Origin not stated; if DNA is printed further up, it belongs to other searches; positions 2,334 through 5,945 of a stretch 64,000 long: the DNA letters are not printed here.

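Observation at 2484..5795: Single 1103-aa ORF fusing a NosR-like flavo-FeS membrane protein to NosD, with NosD's signal peptide retained as an internal segment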

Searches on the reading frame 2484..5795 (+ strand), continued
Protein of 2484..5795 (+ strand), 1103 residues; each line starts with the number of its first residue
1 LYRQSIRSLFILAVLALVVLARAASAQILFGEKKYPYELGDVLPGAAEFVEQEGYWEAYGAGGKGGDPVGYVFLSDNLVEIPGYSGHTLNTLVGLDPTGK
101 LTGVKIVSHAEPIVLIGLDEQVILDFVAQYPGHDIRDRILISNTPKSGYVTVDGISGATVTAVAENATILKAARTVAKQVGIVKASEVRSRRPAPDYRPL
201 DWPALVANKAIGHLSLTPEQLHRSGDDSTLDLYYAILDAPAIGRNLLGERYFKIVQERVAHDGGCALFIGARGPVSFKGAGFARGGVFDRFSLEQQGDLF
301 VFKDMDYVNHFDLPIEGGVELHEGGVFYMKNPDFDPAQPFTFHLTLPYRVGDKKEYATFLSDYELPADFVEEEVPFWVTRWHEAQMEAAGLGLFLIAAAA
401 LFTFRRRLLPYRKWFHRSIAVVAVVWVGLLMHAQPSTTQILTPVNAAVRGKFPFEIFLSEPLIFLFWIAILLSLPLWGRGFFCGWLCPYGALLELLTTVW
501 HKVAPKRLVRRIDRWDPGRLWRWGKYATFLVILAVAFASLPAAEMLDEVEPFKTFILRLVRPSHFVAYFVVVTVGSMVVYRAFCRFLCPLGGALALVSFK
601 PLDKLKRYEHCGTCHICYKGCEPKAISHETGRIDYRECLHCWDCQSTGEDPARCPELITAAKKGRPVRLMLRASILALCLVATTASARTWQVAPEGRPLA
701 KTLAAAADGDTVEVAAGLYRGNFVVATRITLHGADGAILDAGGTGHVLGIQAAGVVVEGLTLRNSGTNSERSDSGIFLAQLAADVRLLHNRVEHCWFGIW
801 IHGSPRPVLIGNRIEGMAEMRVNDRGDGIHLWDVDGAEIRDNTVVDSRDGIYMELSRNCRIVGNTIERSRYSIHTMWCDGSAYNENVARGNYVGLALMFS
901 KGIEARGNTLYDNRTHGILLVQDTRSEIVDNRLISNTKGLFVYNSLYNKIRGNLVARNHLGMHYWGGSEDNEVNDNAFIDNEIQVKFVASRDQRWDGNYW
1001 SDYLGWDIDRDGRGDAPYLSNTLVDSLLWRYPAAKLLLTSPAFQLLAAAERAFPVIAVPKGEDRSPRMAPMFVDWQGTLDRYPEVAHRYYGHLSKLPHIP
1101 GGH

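Call 22: list_cluster_members(proteins=[P0004, P0014, P0024, P0027, P0032, P0039, P0045, P0046, P0037, P0060])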
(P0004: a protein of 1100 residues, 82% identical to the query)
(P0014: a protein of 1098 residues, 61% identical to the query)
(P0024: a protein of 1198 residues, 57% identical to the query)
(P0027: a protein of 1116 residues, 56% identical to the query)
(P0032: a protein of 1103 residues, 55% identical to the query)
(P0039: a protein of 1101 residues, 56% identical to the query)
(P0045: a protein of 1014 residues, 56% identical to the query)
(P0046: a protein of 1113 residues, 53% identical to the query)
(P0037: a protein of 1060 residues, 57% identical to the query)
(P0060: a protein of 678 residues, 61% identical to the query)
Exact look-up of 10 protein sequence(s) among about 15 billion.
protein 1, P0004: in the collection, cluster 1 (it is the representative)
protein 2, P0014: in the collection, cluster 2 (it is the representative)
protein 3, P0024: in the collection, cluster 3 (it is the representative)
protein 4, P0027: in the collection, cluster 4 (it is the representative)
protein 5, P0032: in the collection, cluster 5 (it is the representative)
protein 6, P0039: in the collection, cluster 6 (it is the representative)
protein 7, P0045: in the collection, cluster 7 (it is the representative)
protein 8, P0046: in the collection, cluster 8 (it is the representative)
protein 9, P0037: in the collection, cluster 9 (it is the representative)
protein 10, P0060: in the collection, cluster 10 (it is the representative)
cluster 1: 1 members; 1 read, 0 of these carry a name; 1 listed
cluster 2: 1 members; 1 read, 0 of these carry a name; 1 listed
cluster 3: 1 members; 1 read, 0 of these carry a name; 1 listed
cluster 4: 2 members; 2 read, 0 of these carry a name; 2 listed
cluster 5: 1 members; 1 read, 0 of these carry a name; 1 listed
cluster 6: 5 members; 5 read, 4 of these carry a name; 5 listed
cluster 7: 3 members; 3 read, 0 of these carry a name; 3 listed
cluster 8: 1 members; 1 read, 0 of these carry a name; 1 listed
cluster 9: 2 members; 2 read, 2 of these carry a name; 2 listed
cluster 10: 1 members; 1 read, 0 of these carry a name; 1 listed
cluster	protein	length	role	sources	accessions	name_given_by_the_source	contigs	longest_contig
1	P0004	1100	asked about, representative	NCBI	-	-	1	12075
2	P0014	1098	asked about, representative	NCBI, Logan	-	-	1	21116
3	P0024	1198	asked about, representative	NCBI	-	-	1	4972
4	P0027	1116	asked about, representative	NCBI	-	-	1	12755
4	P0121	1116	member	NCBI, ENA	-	-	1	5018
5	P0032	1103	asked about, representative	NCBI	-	-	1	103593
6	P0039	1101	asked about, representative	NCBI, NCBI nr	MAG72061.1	MAG: hypothetical protein CL471_17490 [Acidobacteria bacterium] | hypothetical protein [Acidobacteriota bacterium]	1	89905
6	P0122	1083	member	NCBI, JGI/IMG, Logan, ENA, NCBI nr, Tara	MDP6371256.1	MAG: nitrous oxide reductase family maturation protein NosD [Vicinamibacterales bacterium] | NosR/NirI family nitrous oxide reductase transcriptional regulator | nitrous oxide reductase family maturation protein NosD [Vicinamibacterales bacterium]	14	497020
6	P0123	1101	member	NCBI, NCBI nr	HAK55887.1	MAG TPA: hypothetical protein DCP38_10465 [Acidobacteria bacterium] | hypothetical protein [Acidobacteriota bacterium]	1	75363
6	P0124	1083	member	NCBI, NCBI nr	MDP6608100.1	MAG: nitrous oxide reductase family maturation protein NosD [Vicinamibacterales bacterium] | nitrous oxide reductase family maturation protein NosD [Vicinamibacterales bacterium]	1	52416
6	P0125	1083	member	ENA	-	-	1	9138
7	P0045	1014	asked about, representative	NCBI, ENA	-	-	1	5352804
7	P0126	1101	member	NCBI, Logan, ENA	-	-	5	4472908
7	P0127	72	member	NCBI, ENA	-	-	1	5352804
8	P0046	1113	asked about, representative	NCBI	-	-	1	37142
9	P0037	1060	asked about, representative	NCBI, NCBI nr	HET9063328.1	MAG TPA: nitrous oxide reductase family maturation protein NosD, partial [Candidatus ... | nitrous oxide reductase family maturation protein NosD [Candidatus Binatia bacterium]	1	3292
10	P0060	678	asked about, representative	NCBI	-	-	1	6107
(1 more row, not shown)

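Call 23: find_encoding_contigs(protein=P0126, flank=8000, max_places=2)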
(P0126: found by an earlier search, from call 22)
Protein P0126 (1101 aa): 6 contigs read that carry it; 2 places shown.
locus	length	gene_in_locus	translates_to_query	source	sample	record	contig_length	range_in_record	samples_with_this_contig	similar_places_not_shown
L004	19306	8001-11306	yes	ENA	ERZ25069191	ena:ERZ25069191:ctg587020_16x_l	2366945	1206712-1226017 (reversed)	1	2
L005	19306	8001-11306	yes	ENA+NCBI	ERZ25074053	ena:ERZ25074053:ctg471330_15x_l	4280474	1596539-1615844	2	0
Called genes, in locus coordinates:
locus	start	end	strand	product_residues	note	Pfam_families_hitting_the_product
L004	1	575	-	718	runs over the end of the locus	-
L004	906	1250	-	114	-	PF03795:YCII (faint)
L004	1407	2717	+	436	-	PF00174:Oxidored_molyb, PF03404:Mo-co_dimer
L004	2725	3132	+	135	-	-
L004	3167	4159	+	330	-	-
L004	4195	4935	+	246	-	PF03853:YjeF_N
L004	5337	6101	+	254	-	PF00034:Cytochrom_C (weak), PF13442:Cytochrome_CBB3, PF00034:Cytochrom_C, PF13442:Cytochrome_CBB3 (weak)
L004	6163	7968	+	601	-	PF00116:COX2 (faint), PF18793:nos_propeller_2, PF18764:nos_propeller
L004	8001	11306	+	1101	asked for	PF04205:FMN_bind (weak), PF12801:Fer4_5, PF27538:NosR, PF05048:NosD, PF13229:Beta_helix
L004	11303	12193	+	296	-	PF00005:ABC_tran, PF13304:AAA_21 (faint)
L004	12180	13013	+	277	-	PF12679:ABC2_membrane_2, PF12698:ABC2_membrane_3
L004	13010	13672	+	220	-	PF13620:CarboxypepD_reg (weak)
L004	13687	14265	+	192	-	PF02630:SCO1-SenC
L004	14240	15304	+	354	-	PF01841:Transglut_core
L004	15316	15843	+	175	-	PF00578:AhpC-TSA, PF08534:Redoxin, PF13098:Thioredoxin_2 (weak), PF13905:Thioredoxin_8 (weak)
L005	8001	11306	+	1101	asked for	PF04205:FMN_bind (weak), PF12801:Fer4_5, PF27538:NosR, PF05048:NosD, PF13229:Beta_helix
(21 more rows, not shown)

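Call 24: find_encoding_contigs(protein=P0065, flank=8000, max_places=1)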
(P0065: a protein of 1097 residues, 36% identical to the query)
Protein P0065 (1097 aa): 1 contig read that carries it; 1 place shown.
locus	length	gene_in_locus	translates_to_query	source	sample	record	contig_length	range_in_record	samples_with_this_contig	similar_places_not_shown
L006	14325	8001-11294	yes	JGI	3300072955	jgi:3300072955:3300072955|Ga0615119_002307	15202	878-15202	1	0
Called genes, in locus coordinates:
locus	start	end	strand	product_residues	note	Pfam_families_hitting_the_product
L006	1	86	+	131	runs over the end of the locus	PF01850:PIN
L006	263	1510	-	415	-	-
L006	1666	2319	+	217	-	PF04366:Ysc84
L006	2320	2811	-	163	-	PF00300:His_Phos_1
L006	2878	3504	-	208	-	PF13489:Methyltransf_23, PF01209:Ubie_methyltran, PF08241:Methyltransf_11, PF08242:Methyltransf_12, PF13649:Methyltransf_25, PF13847:Methyltransf_31 (weak)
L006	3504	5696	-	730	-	PF00072:Response_reg, PF08448:PAS_4 (weak), PF00990:GGDEF, PF00563:EAL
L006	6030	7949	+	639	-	PF13473:Cupredoxin_1 (faint), PF18793:nos_propeller_2, PF18764:nos_propeller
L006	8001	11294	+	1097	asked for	PF04205:FMN_bind (weak), PF12801:Fer4_5, PF27538:NosR, PF07602:DUF1565 (faint), PF13229:Beta_helix, PF05048:NosD, PF13229:Beta_helix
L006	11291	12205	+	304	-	PF00005:ABC_tran, PF13304:AAA_21 (weak)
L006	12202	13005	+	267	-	PF01061:ABC2_membrane (faint), PF12679:ABC2_membrane_2, PF12698:ABC2_membrane_3 (weak), PF12730:ABC2_membrane_4 (faint), PF13346:ABC2_membrane_5 (weak)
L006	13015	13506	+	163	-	PF05573:NosL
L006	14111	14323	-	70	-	?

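Call 25: find_encoding_contigs(protein=P0025, flank=8000, max_places=1)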
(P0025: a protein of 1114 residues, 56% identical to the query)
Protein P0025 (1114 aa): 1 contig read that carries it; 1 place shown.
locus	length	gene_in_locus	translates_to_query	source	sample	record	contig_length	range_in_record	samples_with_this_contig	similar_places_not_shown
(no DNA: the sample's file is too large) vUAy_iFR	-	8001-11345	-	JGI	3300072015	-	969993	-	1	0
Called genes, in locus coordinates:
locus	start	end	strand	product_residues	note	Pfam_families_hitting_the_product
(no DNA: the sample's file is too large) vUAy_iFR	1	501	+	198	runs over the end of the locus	PF13746:Fer4_18 (faint), PF00037:Fer4 (weak), PF12838:Fer4_7 (weak), PF12838:Fer4_7 (weak), PF13237:Fer4_10 (weak), PF12838:Fer4_7 (weak), PF00037:Fer4 (weak), PF12797:Fer4_2 (weak), +9 more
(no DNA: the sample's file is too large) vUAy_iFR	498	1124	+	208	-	PF13187:Fer4_9 (faint), PF13237:Fer4_10 (faint), PF00037:Fer4 (faint), PF12797:Fer4_2 (faint), PF12837:Fer4_6 (faint), PF12838:Fer4_7 (weak), PF14697:Fer4_21, PF12838:Fer4_7 (weak), +1 more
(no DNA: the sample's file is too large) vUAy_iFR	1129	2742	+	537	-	PF12801:Fer4_5, PF00037:Fer4 (faint), PF12838:Fer4_7 (faint), PF13746:Fer4_18 (weak)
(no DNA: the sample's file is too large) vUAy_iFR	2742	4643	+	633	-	PF04945:YHS (weak)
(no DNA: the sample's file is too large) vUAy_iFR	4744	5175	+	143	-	PF02082:Rrf2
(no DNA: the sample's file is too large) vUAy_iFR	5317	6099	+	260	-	PF00034:Cytochrom_C (weak), PF13442:Cytochrome_CBB3, PF00034:Cytochrom_C, PF13442:Cytochrome_CBB3 (weak)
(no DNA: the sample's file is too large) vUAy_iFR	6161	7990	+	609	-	PF18793:nos_propeller_2, PF18764:nos_propeller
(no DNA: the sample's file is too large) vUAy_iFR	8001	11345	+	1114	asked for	PF04205:FMN_bind (weak), PF12801:Fer4_5, PF27538:NosR, PF05048:NosD, PF13229:Beta_helix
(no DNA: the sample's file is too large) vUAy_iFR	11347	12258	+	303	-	PF00005:ABC_tran, PF13304:AAA_21 (faint)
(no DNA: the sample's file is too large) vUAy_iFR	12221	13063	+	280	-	PF12679:ABC2_membrane_2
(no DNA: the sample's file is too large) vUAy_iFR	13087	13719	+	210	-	-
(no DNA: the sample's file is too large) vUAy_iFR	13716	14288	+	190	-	PF00578:AhpC-TSA, PF02630:SCO1-SenC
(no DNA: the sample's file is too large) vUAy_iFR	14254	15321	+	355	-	PF01841:Transglut_core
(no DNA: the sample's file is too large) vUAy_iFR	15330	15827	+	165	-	PF00578:AhpC-TSA, PF08534:Redoxin (weak), PF13098:Thioredoxin_2 (weak), PF13905:Thioredoxin_8 (weak)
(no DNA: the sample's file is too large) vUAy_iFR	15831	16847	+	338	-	PF02424:ApbE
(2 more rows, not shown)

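Call 46: predict_structure(alignment_id=A1)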
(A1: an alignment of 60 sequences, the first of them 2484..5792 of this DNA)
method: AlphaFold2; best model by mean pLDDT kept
length: 1103 residues; sequences in the alignment: 60
mean_pLDDT: 82.2   pTM: 0.46
mean pLDDT of the five models: 82.2, 81.5, 81.3, 81.2, 75.6
residues with pLDDT >= 90: 436; 70-90: 467; 50-70: 137; < 50: 63
segments of 3 or more residues with pLDDT < 50: 1-4, 20-30, 185-189, 663-685, 1093-1103
pLDDT, mean of each block of 10 residues (from residue 1): 52 61 34 79 86 88 75 87 69 90 85 55 81 80 75 68 80 83 53 81 91 89 79 93 91 87 87 83 62 83 83 87 90 82 85 79 87 63 86 94 83 89 91 87 79 74 92 89 90 91 89 83 91 88 84 77 88 92 91 88 68 64 74 79 71 62 38 40 60 91 94 97 97 97 97 97 93 95 96 97 96 92 85 97 96 96 97 94 97 96 97 96 96 96 94 95 87 95 82 89 68 60 65 71 72 61 85 91 78 44 37
secondary structure, 60 per line:
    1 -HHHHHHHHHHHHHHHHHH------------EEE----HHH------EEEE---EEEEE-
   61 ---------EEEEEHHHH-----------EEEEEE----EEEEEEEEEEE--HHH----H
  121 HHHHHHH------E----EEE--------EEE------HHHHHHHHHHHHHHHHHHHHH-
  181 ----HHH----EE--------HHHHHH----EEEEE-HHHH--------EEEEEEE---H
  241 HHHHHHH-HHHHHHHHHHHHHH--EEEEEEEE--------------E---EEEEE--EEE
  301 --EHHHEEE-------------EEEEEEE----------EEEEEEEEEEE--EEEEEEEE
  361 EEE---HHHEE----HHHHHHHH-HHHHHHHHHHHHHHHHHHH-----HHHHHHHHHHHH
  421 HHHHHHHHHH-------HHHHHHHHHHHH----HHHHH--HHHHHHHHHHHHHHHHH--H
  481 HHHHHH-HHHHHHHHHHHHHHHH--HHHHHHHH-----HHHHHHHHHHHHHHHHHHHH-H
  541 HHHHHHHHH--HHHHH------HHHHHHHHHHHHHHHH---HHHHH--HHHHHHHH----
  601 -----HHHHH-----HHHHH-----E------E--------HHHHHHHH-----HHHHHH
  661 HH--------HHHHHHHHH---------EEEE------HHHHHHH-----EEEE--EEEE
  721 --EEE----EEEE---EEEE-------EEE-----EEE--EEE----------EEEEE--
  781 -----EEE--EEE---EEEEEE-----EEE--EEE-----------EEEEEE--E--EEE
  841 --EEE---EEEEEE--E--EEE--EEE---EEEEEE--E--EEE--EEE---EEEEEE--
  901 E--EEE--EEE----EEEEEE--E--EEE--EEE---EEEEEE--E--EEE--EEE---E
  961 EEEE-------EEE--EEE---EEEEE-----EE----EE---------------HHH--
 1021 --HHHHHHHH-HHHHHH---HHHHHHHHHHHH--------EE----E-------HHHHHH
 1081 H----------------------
elements in order (helices of 4 or more, strands of 3 or more residues): H2-19 E32-34 E48-51 E55-59 E70-74 H75-78 E90-95 E100-110 H120-127 E139-141 E150-152 H159-179 H202-207 E212-216 H218-221 E230-236 H240-247 H249-262 E265-272 E291-295 E298-300 E307-309 E323-329 E340-350 E353-363 H376-383 H385-403 H409-430 H438-449 H454-458 H461-477 H480-486 H488-503 H506-513 H519-538 H540-549 H552-556 H563-578 H582-586 H589-596 H606-610 H616-620 H642-649 H655-662 H671-679 E689-692 H699-705 E711-714 E717-720 E723-725 E730-733 E737-740 E748-750 E756-758 E761-763 E774-778 E786-788 E791-793 E797-802 E808-810 E813-815 E827-832 E838-840 E843-845 E849-854 E860-862 E865-867 E871-876 E882-884 E887-889 E893-898 E904-906 E909-911 E916-921 E927-929 E932-934 E938-943 E949-951 E954-956 E960-964 E972-974 E977-979 E983-987 H1023-1030 H1032-1037 H1041-1052 H1075-1081
